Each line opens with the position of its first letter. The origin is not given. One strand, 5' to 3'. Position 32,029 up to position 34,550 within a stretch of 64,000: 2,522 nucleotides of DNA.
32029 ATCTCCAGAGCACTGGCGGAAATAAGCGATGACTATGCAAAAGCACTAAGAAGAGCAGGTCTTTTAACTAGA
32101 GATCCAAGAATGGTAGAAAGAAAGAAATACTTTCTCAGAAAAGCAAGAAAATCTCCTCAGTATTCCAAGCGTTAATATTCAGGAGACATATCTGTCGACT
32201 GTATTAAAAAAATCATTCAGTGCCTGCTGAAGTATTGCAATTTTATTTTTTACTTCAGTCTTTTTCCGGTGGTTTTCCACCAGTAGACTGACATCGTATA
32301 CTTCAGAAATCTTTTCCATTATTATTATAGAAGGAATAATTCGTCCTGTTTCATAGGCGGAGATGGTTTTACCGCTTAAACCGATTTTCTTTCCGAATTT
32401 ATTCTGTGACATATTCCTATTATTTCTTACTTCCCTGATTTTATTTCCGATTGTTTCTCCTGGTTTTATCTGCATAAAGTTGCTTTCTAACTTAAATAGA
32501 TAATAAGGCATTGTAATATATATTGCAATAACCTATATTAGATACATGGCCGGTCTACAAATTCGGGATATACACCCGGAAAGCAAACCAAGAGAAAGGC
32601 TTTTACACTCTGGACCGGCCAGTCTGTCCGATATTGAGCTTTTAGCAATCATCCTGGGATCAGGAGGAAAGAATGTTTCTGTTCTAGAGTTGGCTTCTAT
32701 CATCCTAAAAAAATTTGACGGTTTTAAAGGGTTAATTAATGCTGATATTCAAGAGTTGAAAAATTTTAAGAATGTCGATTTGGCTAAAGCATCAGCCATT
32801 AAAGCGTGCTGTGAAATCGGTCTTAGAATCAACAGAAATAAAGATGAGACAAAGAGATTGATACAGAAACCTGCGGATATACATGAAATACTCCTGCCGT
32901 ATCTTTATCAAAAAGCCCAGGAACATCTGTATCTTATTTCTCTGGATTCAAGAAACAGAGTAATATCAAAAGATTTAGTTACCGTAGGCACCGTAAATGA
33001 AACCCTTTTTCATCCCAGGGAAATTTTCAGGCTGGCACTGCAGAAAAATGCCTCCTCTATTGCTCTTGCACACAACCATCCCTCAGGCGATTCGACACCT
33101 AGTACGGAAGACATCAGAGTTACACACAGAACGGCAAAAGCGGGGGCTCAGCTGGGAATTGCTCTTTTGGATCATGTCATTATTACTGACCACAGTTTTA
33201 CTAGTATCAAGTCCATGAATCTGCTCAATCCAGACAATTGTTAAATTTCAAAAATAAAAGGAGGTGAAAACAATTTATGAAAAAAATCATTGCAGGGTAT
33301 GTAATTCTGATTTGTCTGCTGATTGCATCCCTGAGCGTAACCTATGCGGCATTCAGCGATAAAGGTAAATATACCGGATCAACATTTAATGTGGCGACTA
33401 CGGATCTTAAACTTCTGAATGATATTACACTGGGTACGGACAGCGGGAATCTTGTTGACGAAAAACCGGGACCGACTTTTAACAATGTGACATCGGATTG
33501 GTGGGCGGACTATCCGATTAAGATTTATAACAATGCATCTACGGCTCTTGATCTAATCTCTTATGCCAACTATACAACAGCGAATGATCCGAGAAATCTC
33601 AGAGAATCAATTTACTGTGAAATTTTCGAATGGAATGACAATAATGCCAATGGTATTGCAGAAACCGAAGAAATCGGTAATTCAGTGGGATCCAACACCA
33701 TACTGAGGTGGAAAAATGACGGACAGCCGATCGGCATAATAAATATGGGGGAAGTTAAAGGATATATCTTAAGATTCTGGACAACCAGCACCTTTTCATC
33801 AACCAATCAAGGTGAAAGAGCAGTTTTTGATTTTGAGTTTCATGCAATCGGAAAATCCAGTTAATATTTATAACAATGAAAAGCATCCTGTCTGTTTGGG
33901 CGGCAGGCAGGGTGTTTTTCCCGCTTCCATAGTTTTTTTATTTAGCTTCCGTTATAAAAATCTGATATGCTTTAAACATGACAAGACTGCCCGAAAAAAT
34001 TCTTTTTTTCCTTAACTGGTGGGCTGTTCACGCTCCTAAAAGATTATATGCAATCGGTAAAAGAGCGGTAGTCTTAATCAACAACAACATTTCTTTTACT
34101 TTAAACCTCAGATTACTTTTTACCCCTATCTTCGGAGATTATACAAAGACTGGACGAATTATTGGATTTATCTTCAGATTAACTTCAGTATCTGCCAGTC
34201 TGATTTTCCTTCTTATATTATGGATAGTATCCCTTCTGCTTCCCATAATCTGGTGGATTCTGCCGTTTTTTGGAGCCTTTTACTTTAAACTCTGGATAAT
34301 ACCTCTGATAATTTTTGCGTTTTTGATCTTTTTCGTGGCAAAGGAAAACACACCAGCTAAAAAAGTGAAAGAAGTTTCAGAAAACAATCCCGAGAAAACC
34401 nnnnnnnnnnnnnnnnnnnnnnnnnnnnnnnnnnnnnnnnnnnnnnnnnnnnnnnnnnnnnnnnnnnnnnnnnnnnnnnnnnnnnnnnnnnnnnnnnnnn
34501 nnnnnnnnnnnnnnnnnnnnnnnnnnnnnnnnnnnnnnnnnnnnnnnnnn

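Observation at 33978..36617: Clp/Hsp100 double-ring AAA+ chaperone fused to an N-terminal polytopic membrane domain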

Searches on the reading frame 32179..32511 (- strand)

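Call 66: search_protein_families(library=ncbifam, proteins=[window:32179-32511:-], max_evalue=0.001)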
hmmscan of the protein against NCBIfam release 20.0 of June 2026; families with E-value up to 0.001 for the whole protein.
window:32179-32511:- (110 aa): 14 families
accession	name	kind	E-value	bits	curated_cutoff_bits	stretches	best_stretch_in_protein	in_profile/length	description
NF041951.1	phage_RstR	subfamily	1.9e-11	44.2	80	1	21-93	3-76/108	RstR family transcriptional repressor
TIGR00270.2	TIGR00270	equivalog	1.8e-10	40.9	110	1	22-100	77-154/159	multiprotein bridging factor aMBF1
TIGR03830.1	CxxCG_CxxCG_HTH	subfamily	2.3e-08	33.9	61.8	1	12-63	57-108/127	type II TA system antitoxin MqsA family protein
NF006015.0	PRK08154.1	subfamily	8.1e-08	31.8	204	1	20-100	30-113/314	anaerobic benzoate catabolism transcriptional regulator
NF007408.0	PRK09943.1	equivalog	1.1e-07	31.7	211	1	20-97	7-84/185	HTH-type transcriptional regulator PuuR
NF003162.0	PRK04140.1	equivalog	2.5e-07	30.1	263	1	22-78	128-184/317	transcriptional regulator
NF052239.1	antitox_spr1629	equivalog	5.2e-07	29.1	335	1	21-83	3-65/377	spr1629 family repressor/antitoxin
NF007271.0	PRK09726.1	equivalog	1e-06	28.6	79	1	11-75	3-67/88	type II toxin-antitoxin system antitoxin HipB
NF047948.1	male_kill_WMK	equivalog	2.6e-06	27.1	300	1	20-92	162-236/300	WO male-killing family protein Wmk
NF041575.1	antitoxPezA_Strep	equivalog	8.7e-06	25.8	290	1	21-77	2-58/158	type II toxin-antitoxin system antitoxin PezA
TIGR03070.1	couple_hipB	subfamily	2.3e-05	24.3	71.65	1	20-58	2-40/58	type II toxin-antitoxin system Y4mF family antitoxin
NF007257.0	PRK09706.1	subfamily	6e-05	22.9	101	1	19-71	4-56/135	transcriptional repressor DicA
NF010465.0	PRK13890.1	equivalog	8.9e-05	22.6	96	1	27-88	12-75/121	conjugal transfer protein TrbA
NF038139.1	Reg_Aceta_RamB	equivalog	0.0008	18.2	700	1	21-79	3-61/465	acetate metabolism transcriptional regulator RamB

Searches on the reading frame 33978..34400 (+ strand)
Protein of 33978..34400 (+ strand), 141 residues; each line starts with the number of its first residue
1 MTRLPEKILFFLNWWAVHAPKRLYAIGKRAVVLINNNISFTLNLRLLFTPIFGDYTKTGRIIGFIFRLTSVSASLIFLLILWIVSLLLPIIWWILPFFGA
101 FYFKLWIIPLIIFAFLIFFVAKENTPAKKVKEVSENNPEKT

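Call 17: search_protein_families(library=pfam, proteins=[window:33978-34400:+], max_evalue=10)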
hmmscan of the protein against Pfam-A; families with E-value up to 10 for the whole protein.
seq(141 aa): 2 families
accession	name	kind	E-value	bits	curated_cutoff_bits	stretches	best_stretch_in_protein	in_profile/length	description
PF13567.11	DUF4131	-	0.23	11.6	31.6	1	77-130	7-57/165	Domain of unknown function (DUF4131)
PF20990.2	DUF2207_C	-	4.4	7.4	33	1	69-126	141-190/247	Predicted membrane protein (DUF2207) C-terminal domain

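Call 28: find_related_loci(query=A2, collection=genome_contigs, flank=6000)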
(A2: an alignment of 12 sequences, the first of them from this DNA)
Query A2 (135 aa) in genome_contigs; peptide patterns used: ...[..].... (x = any residue, [..] = any of these).
43 stretches matched a pattern; 25 encode a relative of the query (tblastn E <= 1e-3); 25 distinct loci.
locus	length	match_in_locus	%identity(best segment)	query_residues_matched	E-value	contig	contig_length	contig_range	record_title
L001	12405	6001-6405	50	1-135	1e-39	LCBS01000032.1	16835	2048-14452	MAG: candidate division WWE3 bacterium GW2011_GWB1_41_6 UU72_C0032, whole genome shotgun sequence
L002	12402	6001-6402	45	1-134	1e-36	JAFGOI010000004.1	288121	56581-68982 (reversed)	MAG: Patescibacteria group bacterium isolate Zod_Metabat.613 k87_2257151, whole genome shotgun sequence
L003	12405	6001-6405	44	1-135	5e-36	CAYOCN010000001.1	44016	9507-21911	MAG TPA_asm: uncultured Candidatus Saccharibacteria bacterium isolate SRP272421_co3_296 genome assembly, contig: NODE_11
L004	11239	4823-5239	46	1-134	2e-35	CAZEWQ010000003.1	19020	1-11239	MAG TPA_asm: uncultured Candidatus Saccharibacteria bacterium isolate SRP104257_co1_380 genome assembly, contig: NODE_16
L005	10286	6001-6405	42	1-135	2e-35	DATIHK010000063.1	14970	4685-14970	MAG TPA_asm: Candidatus Saccharimonadales bacterium isolate SMAG_U15636 k141_1058578, whole genome shotgun sequence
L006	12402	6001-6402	42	1-134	3e-32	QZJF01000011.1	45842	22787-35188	MAG: candidate division WWE3 bacterium isolate SURF_46 Ga0104751_1001127, whole genome shotgun sequence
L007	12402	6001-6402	46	1-134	3e-31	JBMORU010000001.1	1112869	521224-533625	MAG: Patescibacteria group bacterium isolate Betzabe_MAG188 MAG188_1, whole genome shotgun sequence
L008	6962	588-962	40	11-135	2e-30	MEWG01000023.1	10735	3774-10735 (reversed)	MAG: candidate division WWE3 bacterium RIFOXYD1_FULL_39_9 rifoxyd1_full_scaffold_2839, whole genome shotgun sequence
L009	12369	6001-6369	44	11-133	2e-30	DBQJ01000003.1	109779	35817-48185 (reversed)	MAG TPA_asm: candidate division WWE3 bacterium UBA1397 UBA1397_contig_5408, whole genome shotgun sequence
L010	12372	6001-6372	47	11-134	2e-29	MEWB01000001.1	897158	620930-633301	MAG: candidate division WWE3 bacterium RIFOXYC1_FULL_40_10 RIFOXYC1_FULL_WWE3_40_10_complete_curated, whole genome shotg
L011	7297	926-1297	43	11-134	1e-27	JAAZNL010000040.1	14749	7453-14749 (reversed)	MAG: candidate division WWE3 bacterium isolate AS27yjCOA_165 99644_AS27, whole genome shotgun sequence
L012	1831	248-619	44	11-134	2e-27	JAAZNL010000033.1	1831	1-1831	MAG: candidate division WWE3 bacterium isolate AS27yjCOA_165 73736_AS27, whole genome shotgun sequence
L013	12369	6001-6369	39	11-133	4e-27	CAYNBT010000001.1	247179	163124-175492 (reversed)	MAG TPA_asm: uncultured Candidatus Saccharibacteria bacterium isolate SRP342105_co1_255 genome assembly, contig: NODE_39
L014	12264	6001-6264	51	11-98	2e-26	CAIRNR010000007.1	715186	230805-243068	uncultured candidate division WWE3 bacterium isolate AM-2014_bin-1800 genome assembly, contig: bin-1800:7/8, whole genom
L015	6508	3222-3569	44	20-135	2e-26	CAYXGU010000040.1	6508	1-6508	MAG TPA_asm: uncultured Candidatus Saccharibacteria bacterium isolate SRP329715_co1_64 genome assembly, contig: NODE_183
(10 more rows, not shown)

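Call 30: find_homologous_proteins(query=A1, max_evalue=0.001)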
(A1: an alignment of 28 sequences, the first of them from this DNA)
Query A1 (28 sequences) (135 aa, profile of the alignment): 5 proteins with E <= 0.001 among 5757 candidates.
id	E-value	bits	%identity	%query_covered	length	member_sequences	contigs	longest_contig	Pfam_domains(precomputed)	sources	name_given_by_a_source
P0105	6.0e-25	105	31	96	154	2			-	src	-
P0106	1.1e-23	101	32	70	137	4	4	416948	-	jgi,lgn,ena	jgi:hypothetical protein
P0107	1.8e-22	97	27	71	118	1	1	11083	-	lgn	-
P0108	4.1e-22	96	26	67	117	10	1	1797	-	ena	-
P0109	2.6e-9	55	21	64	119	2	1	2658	-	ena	-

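Call 31: find_encoding_contigs(protein=P0106, flank=6000, max_places=4)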
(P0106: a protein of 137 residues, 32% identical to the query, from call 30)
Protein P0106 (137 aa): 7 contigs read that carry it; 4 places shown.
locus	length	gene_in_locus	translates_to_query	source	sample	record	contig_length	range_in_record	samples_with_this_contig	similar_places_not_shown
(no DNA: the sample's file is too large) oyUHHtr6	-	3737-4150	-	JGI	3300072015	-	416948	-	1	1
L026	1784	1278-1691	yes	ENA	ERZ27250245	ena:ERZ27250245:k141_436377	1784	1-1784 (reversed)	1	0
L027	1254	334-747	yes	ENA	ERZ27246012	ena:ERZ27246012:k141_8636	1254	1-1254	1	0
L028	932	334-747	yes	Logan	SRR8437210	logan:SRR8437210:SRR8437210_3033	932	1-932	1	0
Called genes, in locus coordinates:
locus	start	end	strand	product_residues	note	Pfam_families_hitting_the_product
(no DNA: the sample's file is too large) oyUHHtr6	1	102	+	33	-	?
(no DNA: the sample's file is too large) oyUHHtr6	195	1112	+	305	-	PF00005:ABC_tran, PF02463:SMC_N (weak), PF13555:AAA_29 (weak), PF13304:AAA_21 (faint)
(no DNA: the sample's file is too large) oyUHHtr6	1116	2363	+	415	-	PF12704:MacB_PCD, PF02687:FtsX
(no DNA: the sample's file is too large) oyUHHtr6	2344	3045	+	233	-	PF18306:LDcluster4, PF03641:Lysine_decarbox (weak)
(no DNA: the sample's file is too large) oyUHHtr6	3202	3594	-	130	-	-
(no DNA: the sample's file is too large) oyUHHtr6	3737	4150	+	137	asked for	-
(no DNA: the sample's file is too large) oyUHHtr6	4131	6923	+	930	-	PF02861:Clp_N, PF00004:AAA, PF17871:AAA_lid_9, PF00158:Sigma54_activat (weak), PF00004:AAA, PF07724:AAA_2, PF07728:AAA_5, PF10431:ClpB_D2-small, +4 more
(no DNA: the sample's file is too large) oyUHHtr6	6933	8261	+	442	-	PF00587:tRNA-synt_2b, PF03129:HGTP_anticodon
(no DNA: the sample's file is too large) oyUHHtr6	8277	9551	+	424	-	PF00675:Peptidase_M16, PF05193:Peptidase_M16_C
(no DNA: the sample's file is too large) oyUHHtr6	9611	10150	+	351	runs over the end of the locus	PF01594:AI-2E_transport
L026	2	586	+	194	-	?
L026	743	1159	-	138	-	-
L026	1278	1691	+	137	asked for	-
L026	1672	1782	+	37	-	?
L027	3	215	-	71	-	?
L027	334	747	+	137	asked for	-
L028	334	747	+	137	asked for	-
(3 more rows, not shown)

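Call 32: find_encoding_contigs(protein=P0107, flank=6000, max_places=2)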
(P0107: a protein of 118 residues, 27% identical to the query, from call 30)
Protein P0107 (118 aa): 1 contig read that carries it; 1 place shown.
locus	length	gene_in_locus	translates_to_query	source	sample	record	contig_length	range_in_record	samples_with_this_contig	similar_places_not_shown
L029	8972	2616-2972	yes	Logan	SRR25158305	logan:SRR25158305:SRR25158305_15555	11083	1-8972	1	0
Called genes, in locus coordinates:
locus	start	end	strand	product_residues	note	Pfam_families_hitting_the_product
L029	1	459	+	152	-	?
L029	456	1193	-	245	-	PF18306:LDcluster4, PF03641:Lysine_decarbox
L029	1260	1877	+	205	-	PF03167:UDG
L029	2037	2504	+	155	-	PF06570:DUF1129 (faint)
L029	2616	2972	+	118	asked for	-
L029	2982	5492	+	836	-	PF13191:AAA_16 (faint), PF00158:Sigma54_activat (weak), PF00004:AAA, PF07724:AAA_2, PF07728:AAA_5, PF10431:ClpB_D2-small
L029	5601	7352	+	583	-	PF14716:HHH_8, PF14520:HHH_5 (weak), PF14791:DNA_pol_B_thumb, PF02811:PHP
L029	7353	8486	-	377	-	-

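Call 44: find_encoding_contigs(protein=P0109, flank=3000, max_places=2)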
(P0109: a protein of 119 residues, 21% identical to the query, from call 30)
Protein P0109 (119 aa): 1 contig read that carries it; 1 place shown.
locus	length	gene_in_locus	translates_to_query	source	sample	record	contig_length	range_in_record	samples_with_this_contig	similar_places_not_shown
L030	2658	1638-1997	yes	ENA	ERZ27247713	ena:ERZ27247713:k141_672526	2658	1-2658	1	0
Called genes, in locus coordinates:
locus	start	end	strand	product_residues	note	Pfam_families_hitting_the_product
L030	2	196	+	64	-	?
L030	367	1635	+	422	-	PF27218:MJ0043_C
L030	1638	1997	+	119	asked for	-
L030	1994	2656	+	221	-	?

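Call 45: find_encoding_contigs(protein=P0108, flank=3000, max_places=2)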
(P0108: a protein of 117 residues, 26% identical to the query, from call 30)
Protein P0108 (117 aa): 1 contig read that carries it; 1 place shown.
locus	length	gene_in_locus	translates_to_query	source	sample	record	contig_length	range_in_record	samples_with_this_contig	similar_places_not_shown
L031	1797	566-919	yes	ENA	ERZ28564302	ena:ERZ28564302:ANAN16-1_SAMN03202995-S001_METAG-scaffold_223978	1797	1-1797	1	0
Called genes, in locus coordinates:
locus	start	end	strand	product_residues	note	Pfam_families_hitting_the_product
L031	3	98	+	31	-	?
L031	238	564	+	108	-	-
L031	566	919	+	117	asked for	-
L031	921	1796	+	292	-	?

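Call 71: search_solved_structures(query=A4, max_evalue=10)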
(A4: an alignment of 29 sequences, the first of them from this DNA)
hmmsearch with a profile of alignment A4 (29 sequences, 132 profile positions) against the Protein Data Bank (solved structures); distinct sequences matched with E-value up to 10: 0.

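Call 72: predict_structure(alignment_id=A4)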
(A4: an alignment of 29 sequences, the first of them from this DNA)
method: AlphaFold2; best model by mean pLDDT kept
length: 132 residues; sequences in the alignment: 29
mean_pLDDT: 90.6   pTM: 0.72
mean pLDDT of the five models: 90.6, 90.4, 88.7, 87.0, 84.9
residues with pLDDT >= 90: 93; 70-90: 34; 50-70: 4; < 50: 1
segments of 3 or more residues with pLDDT < 50: none
pLDDT, mean of each block of 10 residues (from residue 1): 86 95 96 91 85 86 91 95 97 95 95 94 78 56
secondary structure, 60 per line:
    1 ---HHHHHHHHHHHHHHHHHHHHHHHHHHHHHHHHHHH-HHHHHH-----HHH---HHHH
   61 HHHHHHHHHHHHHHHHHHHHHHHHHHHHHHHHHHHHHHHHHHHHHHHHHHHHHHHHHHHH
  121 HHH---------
elements in order: H4-38 H40-45 H57-123
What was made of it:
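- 33978..34178 (+): Conserved cationic cytoplasmic head of the membrane module (aa 1-67): W14-W15, P20, then the signature L46-x-F48-x-P50-x-F-G53-D54-Y-T-x-x-G59-R60-x-x-G-F-x-x-R67. AF2 predicts helices 4-38 and 40-45 at pLDDT above 85 (call 72).
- AF2 gives pLDDT 90.6 (call 72).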

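Call 76: fold_search(model_id=the predicted structure, library=pdb)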
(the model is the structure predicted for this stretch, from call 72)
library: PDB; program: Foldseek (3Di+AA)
matches with E <= 10: 41; with E <= 0.001: 0
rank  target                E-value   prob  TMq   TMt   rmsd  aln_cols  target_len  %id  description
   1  7q21_F                2.9e+00  0.07  0.22  0.21  18.0       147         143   16  III2-IV2 respiratory supercomplex from Corynebacterium glutamicum (released 2022-02-02)
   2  3zbh_H                3.8e+00  0.33  0.39  0.51   4.0        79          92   18  Geobacillus thermodenitrificans EsxA crystal form I (released 2012-11-21)
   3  4j10_B                4.5e+00  0.35  0.39  0.58   3.7        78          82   19  The crystal structure of a secreted protein ESXB (SeMet-labeled) from Bacillus anthracis str. Sterne (released 2013-02-13)
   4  4w4l_A                4.5e+00  0.28  0.37  0.52   4.2        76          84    8  Crystal structure of EspG5 in complex with PE25 and PPE41 from the ESX-5 type VII secretion system of M. tuberculosis (released 2014-10-01)
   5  4bpd_A                4.7e+00  0.09  0.23  0.25  15.3        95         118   14  Structure determination of an integral membrane kinase (released 2014-05-07)
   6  4j7j_A                5.0e+00  0.33  0.39  0.55   3.7        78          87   19  The crystal structure of a secreted protein EsxB (Mutant G53A) from Bacillus anthracis str. Sterne (released 2013-03-06)
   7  4j7j_B                5.6e+00  0.28  0.39  0.55   3.7        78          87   19  The crystal structure of a secreted protein EsxB (Mutant G53A) from Bacillus anthracis str. Sterne (released 2013-03-06)
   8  4j11_C                5.6e+00  0.28  0.39  0.53   3.7        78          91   19  The crystal structure of a secreted protein ESXB (wild-type, in P21 space group) from Bacillus anthracis str. sterne (released 2013-02-13)
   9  4w4k_C                5.6e+00  0.23  0.37  0.56   4.1        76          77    8  Crystal structure of a PE25-PPE41 heterodimer from a type VII secretion system of M. tuberculosis (released 2014-10-01)
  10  6pwo_A                5.6e+00  0.10  0.24  0.13   9.0        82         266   13  MscS DDM (released 2020-01-08)
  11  4j41_C                5.9e+00  0.28  0.40  0.59   3.6        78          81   19  The crystal structure of a secreted protein EsxB (Mutant P67A) from Bacillus anthracis str. Sterne (released 2013-02-20)
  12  4j7k_C                6.3e+00  0.25  0.39  0.53   3.7        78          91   19  The crystal structure of a secreted protein EsxB (Mutant E54Q) from Bacillus anthracis str. Sterne (released 2013-03-06)
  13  4kxr_A                6.6e+00  0.20  0.36  0.51   4.3        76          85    8  Structure of the Mycobacterium tuberculosis type VII secretion system chaperone EspG5 in complex with PE25-PPE41 dimer (released 2014-05-28)
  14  2iub_C                6.6e+00  0.04  0.25  0.12  18.6       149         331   15  Crystal structure of a divalent metal ion transporter CorA at 2.9 A resolution. (released 2006-08-03)
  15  4j10_A                7.0e+00  0.23  0.39  0.55   3.7        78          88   19  The crystal structure of a secreted protein ESXB (SeMet-labeled) from Bacillus anthracis str. Sterne (released 2013-02-13)
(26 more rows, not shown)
